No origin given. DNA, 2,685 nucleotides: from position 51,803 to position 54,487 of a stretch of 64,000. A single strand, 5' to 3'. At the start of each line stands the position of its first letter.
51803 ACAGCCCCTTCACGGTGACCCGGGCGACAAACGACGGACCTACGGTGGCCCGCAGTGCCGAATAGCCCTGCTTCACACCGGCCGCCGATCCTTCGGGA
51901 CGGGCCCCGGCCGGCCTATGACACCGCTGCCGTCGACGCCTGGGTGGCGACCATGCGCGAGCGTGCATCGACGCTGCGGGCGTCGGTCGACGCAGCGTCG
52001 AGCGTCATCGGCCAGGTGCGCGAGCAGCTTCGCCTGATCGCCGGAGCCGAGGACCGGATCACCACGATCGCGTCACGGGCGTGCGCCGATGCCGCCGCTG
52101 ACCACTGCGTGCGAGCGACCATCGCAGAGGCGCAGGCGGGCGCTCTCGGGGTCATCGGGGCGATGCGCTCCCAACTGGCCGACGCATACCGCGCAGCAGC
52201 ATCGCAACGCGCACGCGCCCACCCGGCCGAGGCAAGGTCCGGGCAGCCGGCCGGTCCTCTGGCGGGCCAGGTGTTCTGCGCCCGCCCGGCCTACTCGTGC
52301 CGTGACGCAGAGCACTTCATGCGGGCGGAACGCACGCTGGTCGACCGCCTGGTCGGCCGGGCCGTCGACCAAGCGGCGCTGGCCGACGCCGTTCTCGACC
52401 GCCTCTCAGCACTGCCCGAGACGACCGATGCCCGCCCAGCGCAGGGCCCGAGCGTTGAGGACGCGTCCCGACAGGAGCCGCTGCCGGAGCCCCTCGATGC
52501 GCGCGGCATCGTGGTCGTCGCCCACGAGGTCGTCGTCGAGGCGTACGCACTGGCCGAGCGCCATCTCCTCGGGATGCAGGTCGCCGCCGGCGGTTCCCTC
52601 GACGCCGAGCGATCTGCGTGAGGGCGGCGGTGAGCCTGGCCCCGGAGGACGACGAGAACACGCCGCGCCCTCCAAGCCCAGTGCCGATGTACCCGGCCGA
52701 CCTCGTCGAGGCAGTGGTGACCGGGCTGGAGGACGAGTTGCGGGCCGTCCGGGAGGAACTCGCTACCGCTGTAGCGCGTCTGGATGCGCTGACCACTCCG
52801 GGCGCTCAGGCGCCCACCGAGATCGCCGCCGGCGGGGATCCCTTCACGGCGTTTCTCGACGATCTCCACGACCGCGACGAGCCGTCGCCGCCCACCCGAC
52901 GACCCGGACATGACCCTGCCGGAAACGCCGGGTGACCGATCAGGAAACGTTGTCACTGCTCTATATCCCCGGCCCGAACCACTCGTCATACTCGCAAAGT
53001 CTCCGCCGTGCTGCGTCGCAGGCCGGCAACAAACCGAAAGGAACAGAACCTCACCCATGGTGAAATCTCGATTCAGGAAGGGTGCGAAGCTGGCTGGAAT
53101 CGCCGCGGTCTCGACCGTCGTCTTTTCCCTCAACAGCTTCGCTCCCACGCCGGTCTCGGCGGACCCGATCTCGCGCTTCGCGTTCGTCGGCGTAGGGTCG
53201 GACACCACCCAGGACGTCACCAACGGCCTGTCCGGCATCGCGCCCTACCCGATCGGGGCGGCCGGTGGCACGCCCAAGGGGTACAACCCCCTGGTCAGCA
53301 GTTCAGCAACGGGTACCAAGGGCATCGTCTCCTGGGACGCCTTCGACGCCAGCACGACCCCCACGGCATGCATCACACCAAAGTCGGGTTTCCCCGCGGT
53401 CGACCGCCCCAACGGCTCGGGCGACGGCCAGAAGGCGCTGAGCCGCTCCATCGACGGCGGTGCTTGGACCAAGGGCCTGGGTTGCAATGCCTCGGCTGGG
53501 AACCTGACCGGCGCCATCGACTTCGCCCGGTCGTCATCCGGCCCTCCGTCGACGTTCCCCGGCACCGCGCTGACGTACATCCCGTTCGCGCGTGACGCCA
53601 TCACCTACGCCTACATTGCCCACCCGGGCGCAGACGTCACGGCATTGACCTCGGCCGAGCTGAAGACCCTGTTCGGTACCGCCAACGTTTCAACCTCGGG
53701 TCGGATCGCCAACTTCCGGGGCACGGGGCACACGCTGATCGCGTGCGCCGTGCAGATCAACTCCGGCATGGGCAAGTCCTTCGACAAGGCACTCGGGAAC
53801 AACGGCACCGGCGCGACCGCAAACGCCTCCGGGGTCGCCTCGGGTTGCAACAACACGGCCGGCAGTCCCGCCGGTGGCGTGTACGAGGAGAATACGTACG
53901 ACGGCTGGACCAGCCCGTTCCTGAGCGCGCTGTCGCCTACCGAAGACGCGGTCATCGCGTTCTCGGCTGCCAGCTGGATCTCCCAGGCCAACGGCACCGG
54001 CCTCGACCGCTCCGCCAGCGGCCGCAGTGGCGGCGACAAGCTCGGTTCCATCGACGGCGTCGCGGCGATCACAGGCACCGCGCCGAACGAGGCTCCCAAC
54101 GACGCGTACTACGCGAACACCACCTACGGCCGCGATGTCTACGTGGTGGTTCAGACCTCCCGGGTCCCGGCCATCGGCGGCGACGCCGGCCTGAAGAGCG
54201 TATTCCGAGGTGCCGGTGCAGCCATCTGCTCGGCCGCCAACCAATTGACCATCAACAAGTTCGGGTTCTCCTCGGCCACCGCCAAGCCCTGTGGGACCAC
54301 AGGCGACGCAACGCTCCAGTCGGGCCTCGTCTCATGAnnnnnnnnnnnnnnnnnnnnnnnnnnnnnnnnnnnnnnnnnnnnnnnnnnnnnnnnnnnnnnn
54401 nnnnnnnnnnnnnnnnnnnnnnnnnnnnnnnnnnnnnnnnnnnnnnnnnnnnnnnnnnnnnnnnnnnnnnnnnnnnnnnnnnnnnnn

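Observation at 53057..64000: Second, atypically organised Pst-like transporter entangled with surface-protein genes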

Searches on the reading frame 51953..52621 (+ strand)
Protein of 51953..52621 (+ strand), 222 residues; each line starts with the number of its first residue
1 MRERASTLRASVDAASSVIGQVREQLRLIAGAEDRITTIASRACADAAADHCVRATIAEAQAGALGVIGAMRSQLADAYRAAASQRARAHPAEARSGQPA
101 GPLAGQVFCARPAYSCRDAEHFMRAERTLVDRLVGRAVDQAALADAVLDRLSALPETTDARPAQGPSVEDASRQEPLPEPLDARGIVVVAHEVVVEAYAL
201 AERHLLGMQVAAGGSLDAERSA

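Call 11: search_protein_families(library=ncbifam, proteins=[window:51953-52621:+], max_evalue=0.001)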
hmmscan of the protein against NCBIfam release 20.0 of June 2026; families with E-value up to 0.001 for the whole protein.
window:51953-52621:+ (222 aa): 0 families

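Call 52: search_protein_families(library=pfam, proteins=[window:51953-52621:+], max_evalue=1)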
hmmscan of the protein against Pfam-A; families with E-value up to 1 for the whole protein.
window:51953-52621:+ (222 aa): 1 family
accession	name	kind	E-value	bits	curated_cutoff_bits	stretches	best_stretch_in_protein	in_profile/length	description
PF20002.4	fvmX3-analog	-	0.036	14.7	27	1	124-162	36-73/89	FtsH ternary system domain X3-analog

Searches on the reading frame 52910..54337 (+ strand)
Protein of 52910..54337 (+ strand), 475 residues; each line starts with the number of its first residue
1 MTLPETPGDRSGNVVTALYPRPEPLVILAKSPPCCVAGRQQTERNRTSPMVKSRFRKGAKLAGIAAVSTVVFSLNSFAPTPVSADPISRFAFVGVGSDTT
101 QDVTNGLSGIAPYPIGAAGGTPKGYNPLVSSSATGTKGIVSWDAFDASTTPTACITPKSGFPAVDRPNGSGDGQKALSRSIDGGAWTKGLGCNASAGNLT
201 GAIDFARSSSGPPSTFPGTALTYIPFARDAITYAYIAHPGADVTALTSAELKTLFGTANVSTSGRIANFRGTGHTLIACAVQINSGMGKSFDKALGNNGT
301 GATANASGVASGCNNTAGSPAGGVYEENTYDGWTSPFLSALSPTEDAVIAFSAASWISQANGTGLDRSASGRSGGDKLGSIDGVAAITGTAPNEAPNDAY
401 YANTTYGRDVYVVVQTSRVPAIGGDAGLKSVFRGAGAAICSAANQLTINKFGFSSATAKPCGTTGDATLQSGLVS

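Call 5: search_protein_families(library=pfam, proteins=[window:52910-54337:+], max_evalue=0.01)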
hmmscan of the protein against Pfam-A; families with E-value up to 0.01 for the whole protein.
window:52910-54337:+ (475 aa): 0 families

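Call 7: search_protein_families(library=ncbifam, proteins=[window:52910-54337:+], max_evalue=0.01)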
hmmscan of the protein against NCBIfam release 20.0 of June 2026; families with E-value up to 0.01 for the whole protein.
window:52910-54337:+ (475 aa): 0 families

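Call 32: find_homologous_proteins(query=window:53057-54337:+, max_evalue=0.001)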
Query window:53057-54337:+ (426 aa): 491 proteins with E <= 0.001 among 8000 candidates; the best 120 are listed.
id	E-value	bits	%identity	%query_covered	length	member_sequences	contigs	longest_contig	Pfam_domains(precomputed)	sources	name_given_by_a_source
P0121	1.5e-172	592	67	100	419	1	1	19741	-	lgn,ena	-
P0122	1.8e-168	579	64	100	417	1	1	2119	-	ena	-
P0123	2.1e-152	526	61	100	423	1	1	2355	-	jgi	jgi:hypothetical protein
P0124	1.0e-112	395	53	92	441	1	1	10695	-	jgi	jgi:hypothetical protein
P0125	3.4e-105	371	50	100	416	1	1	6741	-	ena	-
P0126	1.5e-103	365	50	98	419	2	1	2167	-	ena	-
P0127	3.9e-101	357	51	98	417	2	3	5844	-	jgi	jgi:hypothetical protein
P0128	1.1e-95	339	51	97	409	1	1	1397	-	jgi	-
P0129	4.6e-92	327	47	99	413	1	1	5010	-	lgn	-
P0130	4.6e-91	324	47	100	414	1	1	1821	-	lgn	-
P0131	4.6e-91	324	54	81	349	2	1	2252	-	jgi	jgi:hypothetical protein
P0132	1.5e-90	322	46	100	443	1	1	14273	-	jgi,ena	-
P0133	2.0e-89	319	46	100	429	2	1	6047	-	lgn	-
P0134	6.4e-87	310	46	94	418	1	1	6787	-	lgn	-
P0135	1.0e-82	297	45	99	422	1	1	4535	-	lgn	-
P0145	1.7e-73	266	47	89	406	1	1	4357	PF12849.13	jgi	jgi:hypothetical protein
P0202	6.5e-53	198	42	90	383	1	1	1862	PF12849.13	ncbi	-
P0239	2.3e-48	183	47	64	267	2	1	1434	PF12849.13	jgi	jgi:hypothetical protein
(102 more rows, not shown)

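Call 35: search_solved_structures(query=A3, max_evalue=1, show_alignments=1)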
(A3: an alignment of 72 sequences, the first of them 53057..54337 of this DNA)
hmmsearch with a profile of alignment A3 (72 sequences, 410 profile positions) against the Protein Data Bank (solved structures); distinct sequences matched with E-value up to 1: 8.
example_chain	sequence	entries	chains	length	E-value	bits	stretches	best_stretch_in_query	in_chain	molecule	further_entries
1twy_A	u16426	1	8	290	2.8e-06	29.8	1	150-251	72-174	ABC transporter, periplasmic substrate-binding protein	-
9l8j_A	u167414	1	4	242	4.7e-06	29.1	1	139-287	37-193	Sll0540 protein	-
4gd5_A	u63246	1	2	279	0.00024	23.5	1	145-254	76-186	Phosphate ABC transporter, phosphate-binding protein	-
4q8r_A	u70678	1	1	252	0.00036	22.9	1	145-254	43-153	Phosphate ABC transporter, phosphate-binding protein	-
4omb_A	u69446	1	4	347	0.096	14.9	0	172-210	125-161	Phosphate binding protein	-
4exl_A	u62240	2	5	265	0.16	14.2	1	185-250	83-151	Phosphate-binding protein pstS 1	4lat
7bam_A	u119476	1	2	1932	0.64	12.2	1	263-364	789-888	Teneurin-4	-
7ban_A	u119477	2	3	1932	0.64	12.2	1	263-364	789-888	Teneurin-4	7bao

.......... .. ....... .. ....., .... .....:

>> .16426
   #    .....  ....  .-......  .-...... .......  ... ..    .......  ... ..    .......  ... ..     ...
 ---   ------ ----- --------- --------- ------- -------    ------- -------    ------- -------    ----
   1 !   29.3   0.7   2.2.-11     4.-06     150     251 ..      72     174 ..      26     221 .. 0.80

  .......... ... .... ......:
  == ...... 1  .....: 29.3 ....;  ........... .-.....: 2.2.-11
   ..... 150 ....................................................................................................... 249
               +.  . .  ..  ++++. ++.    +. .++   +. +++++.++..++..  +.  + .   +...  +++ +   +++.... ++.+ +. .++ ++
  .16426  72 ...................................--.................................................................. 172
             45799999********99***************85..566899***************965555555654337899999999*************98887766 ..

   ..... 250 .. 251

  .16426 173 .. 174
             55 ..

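Call 52: search_protein_families(library=pfam, proteins=[window:53057-54337:+], max_evalue=1)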
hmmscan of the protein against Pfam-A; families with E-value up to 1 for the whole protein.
window:53057-54337:+ (426 aa): 0 families
